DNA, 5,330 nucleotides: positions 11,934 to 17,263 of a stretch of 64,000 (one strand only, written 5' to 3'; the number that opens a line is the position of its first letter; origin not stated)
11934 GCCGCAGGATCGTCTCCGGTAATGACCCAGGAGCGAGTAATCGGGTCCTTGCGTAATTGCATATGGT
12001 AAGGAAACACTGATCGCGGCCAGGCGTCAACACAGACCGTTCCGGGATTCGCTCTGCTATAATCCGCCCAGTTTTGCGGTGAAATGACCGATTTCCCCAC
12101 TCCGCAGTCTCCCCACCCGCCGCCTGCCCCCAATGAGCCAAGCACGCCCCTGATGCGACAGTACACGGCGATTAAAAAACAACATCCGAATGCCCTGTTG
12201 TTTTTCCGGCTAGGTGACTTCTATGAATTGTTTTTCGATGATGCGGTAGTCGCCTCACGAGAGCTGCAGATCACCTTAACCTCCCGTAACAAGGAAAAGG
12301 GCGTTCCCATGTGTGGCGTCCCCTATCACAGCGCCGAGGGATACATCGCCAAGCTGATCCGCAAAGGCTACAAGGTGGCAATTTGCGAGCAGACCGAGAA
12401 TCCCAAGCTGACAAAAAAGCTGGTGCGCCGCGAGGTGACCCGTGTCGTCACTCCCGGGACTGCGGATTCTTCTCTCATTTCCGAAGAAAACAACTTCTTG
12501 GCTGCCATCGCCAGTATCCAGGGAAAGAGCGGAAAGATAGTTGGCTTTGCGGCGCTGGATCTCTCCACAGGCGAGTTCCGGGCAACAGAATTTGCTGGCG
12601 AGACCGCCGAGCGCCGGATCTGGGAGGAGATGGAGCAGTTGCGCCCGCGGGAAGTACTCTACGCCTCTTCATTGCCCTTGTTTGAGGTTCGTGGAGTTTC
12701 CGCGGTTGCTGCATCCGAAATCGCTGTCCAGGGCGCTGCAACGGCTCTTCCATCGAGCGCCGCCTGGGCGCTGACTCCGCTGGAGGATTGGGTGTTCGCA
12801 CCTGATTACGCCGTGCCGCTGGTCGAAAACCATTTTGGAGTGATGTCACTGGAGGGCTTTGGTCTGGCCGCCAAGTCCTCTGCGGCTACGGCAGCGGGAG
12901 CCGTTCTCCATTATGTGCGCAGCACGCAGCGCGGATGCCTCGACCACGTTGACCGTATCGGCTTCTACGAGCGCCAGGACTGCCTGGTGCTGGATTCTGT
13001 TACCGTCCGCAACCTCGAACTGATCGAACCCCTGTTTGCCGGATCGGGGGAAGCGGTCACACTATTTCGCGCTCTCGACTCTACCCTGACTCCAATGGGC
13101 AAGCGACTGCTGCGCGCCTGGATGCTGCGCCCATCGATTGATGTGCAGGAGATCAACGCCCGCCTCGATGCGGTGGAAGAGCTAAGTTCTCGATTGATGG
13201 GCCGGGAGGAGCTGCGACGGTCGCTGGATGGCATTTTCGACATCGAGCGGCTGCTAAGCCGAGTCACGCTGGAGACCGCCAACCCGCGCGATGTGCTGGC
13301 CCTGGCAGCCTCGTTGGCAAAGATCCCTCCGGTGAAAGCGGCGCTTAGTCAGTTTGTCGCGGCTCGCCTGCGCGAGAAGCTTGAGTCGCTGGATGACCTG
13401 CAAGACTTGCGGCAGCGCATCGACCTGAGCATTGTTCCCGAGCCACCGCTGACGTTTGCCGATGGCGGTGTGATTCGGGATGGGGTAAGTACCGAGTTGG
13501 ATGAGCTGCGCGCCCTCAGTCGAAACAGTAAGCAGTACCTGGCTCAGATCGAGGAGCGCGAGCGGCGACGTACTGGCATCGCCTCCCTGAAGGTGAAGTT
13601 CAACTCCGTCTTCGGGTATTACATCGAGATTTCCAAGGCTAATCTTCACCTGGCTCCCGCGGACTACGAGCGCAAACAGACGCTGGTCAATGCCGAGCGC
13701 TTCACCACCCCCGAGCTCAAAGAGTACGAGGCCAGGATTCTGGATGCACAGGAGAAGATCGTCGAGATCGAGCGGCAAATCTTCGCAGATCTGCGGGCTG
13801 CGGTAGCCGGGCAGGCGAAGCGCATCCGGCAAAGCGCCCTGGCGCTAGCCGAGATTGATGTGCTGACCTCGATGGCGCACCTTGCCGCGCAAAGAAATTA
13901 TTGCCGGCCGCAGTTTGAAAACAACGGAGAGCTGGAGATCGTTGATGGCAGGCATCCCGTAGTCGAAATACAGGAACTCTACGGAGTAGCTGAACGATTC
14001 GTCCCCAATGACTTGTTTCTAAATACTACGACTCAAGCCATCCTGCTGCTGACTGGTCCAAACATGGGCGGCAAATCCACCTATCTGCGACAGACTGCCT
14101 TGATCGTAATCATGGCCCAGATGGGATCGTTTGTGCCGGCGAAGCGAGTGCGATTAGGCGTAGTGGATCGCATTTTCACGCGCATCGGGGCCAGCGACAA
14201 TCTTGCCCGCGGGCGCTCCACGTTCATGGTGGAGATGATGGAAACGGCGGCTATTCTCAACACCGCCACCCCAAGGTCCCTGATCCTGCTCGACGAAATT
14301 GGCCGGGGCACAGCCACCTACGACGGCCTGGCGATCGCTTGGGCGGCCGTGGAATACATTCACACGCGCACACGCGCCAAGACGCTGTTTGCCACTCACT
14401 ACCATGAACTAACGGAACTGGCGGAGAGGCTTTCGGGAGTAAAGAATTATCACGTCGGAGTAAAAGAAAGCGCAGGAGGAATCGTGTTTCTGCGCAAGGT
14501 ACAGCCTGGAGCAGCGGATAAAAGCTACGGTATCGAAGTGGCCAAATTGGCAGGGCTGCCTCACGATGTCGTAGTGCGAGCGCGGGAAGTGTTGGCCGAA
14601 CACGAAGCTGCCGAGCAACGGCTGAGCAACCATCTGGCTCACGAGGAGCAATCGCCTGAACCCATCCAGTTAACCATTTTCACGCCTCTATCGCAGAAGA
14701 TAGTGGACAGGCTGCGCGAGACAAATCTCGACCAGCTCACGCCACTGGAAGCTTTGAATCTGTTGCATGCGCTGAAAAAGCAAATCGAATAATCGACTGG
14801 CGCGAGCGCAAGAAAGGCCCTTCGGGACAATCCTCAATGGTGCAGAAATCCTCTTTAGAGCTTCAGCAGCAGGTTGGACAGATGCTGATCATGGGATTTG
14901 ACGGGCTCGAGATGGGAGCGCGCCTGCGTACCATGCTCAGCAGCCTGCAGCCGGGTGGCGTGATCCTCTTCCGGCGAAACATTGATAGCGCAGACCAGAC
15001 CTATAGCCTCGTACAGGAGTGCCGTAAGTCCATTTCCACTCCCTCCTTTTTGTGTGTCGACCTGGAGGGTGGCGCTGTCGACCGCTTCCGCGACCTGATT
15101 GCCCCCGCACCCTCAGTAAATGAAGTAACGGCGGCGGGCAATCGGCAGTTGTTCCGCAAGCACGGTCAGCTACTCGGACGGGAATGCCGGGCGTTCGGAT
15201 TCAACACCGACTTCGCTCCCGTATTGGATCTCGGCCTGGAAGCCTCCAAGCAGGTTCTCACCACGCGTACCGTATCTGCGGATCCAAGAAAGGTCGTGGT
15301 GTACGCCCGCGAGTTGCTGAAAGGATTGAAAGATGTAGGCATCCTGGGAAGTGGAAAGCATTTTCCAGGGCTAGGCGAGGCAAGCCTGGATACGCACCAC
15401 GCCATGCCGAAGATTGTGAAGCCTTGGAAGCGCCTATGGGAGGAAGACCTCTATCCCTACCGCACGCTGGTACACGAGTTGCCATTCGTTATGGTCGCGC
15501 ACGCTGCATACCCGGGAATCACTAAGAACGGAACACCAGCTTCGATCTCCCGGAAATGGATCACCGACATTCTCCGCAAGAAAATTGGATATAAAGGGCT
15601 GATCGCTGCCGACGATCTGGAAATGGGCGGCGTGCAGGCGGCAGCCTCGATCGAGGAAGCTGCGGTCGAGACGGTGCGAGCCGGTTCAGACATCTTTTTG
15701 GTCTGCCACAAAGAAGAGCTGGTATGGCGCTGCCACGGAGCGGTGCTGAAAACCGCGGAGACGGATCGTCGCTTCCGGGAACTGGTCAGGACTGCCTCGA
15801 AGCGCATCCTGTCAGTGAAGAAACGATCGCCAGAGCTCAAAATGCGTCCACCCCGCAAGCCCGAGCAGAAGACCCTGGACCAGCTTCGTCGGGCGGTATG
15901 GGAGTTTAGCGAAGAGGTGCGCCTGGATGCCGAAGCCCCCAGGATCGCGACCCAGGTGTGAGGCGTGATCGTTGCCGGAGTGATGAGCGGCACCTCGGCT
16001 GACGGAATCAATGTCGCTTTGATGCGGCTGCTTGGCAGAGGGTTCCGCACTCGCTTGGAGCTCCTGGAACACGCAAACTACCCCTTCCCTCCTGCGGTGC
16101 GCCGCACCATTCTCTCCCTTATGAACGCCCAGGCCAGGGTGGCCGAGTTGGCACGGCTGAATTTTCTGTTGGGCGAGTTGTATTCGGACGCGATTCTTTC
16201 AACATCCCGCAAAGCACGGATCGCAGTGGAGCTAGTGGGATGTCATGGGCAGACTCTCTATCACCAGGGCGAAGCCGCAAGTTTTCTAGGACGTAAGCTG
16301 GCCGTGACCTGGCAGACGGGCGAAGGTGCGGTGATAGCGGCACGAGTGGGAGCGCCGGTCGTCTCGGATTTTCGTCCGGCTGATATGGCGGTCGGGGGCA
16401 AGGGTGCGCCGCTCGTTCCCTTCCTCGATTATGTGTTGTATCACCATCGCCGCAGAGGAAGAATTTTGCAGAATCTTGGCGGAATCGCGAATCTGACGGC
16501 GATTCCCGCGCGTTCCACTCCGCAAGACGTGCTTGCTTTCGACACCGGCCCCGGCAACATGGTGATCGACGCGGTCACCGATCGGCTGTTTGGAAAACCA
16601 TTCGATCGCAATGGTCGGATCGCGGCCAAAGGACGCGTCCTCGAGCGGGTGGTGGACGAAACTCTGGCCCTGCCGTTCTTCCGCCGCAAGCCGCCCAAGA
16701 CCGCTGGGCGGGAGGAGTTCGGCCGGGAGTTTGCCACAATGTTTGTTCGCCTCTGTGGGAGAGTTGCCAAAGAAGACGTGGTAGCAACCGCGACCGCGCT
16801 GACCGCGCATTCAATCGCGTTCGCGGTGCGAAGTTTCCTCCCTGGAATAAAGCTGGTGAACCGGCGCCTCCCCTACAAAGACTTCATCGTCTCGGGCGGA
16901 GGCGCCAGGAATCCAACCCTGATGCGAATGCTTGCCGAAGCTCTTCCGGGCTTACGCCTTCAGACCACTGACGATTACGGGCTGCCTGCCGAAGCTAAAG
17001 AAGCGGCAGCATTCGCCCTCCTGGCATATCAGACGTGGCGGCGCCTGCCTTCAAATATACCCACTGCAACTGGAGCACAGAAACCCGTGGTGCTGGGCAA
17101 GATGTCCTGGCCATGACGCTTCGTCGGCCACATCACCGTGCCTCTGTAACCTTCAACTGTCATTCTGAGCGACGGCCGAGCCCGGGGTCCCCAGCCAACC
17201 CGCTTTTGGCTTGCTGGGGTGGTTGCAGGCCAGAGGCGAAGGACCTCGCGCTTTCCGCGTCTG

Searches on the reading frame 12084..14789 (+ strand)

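Call 6: search_protein_families(library=ncbifam, proteins=[window:12084-14789:+], max_evalue=0.1)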
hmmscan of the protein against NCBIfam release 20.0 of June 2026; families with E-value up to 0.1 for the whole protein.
window:12084-14789:+ (902 aa): 6 families
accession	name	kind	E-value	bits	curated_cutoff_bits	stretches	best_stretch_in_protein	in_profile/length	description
NF003810.1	PRK05399.1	equivalog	0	1069.2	480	1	21-841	2-793/793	DNA mismatch repair protein MutS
TIGR01070.1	mutS1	equivalog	0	1031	641.7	1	21-899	2-840/840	DNA mismatch repair protein MutS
TIGR01069.2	mutS2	equivalog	4.9e-64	217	400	2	548-857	231-531/790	endonuclease MutS2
NF052383.1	ATPase_KamC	equivalog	1.7e-59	202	300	1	334-778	12-433/508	lysine 5,6-aminomutase reactivase ATPase KamC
NF007090.0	PRK09544.1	equivalog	0.02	14.4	306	1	636-695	15-73/251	zinc ABC transporter ATP-binding protein ZnuC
NF008409.0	PRK11231.1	equivalog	0.098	12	375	0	636-682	13-58/255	Fe(3+) dicitrate ABC transporter ATP-binding protein FecE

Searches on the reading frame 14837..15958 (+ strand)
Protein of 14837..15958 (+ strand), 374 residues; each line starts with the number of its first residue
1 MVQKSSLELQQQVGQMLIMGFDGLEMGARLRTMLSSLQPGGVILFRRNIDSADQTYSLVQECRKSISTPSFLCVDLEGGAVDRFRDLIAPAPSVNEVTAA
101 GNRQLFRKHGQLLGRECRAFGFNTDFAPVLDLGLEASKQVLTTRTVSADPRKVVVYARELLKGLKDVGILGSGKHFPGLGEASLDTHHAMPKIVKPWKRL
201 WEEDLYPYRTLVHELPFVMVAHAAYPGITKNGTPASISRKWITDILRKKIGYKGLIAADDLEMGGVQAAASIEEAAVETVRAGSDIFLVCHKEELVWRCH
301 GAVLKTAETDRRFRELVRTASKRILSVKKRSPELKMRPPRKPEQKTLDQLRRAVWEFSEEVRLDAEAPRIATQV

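Call 6: search_protein_families(library=ncbifam, proteins=[window:14837-15958:+], max_evalue=0.1)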
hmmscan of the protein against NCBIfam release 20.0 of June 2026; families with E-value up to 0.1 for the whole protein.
window:14837-15958:+ (374 aa): 8 families
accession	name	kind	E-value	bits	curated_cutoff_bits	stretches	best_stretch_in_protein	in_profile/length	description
NF003740.0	PRK05337.1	equivalog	3.5e-68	230.2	207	1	16-321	4-312/340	beta-N-acetylhexosaminidase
NF052329.1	XyloArabinsidase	equivalog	5.5e-13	47.9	1050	1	99-330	119-343/750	beta-xylosidase/alpha-l-arabinosidase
NF041579.1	betaxyl_Flavo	equivalog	8.9e-09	34.1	1350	1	164-330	158-332/716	beta-xylosidase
NF052331.1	Bet13-16Glucosase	equivalog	4.5e-07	28.4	1330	1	92-344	97-344/750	exo-beta-d-1,3/1,6-glucosidase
NF052330.1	BetGlucosiCelf0468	equivalog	4.3e-05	21.9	1300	1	89-270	57-233/817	beta-d-glucosidase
NF011678.0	PRK15098.1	equivalog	0.00012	20.7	666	1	100-287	129-318/765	beta-glucosidase BglX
NF041776.1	xylosidase_Xyl3A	equivalog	0.00055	18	1250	1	187-289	182-286/846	xylan 1,4-beta-xylosidase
NF041610.1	alph_arabinopyran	equivalog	0.0011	17.2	1300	1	95-259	65-222/738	exo-alpha-(1->6)-L-arabinopyranosidase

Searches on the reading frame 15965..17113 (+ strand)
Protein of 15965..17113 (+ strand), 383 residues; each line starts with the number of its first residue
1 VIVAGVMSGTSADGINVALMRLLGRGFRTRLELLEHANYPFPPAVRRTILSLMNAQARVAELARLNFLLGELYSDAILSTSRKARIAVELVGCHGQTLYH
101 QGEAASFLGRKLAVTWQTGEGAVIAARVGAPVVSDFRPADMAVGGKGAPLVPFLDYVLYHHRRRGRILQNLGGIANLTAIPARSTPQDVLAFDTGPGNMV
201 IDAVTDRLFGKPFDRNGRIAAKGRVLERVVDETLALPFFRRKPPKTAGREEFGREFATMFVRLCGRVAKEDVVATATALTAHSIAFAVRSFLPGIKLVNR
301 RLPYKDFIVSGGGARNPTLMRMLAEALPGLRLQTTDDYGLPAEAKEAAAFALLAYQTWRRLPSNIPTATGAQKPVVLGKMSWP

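Call 6: search_protein_families(library=ncbifam, proteins=[window:15965-17113:+], max_evalue=0.1)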
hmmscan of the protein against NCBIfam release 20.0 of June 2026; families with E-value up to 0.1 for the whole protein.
window:15965-17113:+ (383 aa): 15 families
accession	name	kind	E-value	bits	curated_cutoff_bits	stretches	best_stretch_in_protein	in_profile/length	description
NF007148.0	PRK09585.3-2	equivalog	3.8e-148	493.3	387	1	1-382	9-384/386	anhydro-N-acetylmuramic acid kinase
NF007151.0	PRK09585.3-6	equivalog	2.7e-120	401.7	599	1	2-381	14-395/396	anhydro-N-acetylmuramic acid kinase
NF007142.0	PRK09585.2-1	equivalog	1.4e-116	389.6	435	1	1-381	4-380/384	anhydro-N-acetylmuramic acid kinase AnmK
NF007146.0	PRK09585.2-6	equivalog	3.8e-100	335.4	440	1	1-381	1-366/391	anhydro-N-acetylmuramic acid kinase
NF007139.0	PRK09585.1-3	equivalog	3.2e-94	316.1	367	1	4-380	7-367/370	anhydro-N-acetylmuramic acid kinase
NF007143.0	PRK09585.2-2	equivalog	1.9e-93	313.3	533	1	1-380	1-378/382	anhydro-N-acetylmuramic acid kinase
NF007150.0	PRK09585.3-5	equivalog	1.8e-88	297.1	585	1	2-383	4-385/393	anhydro-N-acetylmuramic acid kinase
NF007145.0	PRK09585.2-5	equivalog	2.8e-81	273.8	514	1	1-380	1-375/379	anhydro-N-acetylmuramic acid kinase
NF007138.0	PRK09585.1-1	equivalog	7.2e-79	265.6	588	1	5-380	8-364/370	anhydro-N-acetylmuramic acid kinase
NF007141.0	PRK09585.1-5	equivalog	1.4e-77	261.1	352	1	3-381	6-365/370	anhydro-N-acetylmuramic acid kinase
NF007149.0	PRK09585.3-4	equivalog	2.3e-70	237.5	616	1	3-383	19-398/399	anhydro-N-acetylmuramic acid kinase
NF007140.0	PRK09585.1-4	equivalog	1.8e-60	205.1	605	1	3-380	16-379/382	anhydro-N-acetylmuramic acid kinase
NF007147.0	PRK09585.3-1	equivalog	7.6e-58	196.3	822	1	4-380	4-361/393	anhydro-N-acetylmuramic acid kinase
NF007144.0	PRK09585.2-3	equivalog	2.3e-48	165.2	436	1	3-379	8-354/358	anhydro-N-acetylmuramic acid kinase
TIGR01312.1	XylB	equivalog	0.093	11.2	380.25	0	283-367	371-450/481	xylulokinase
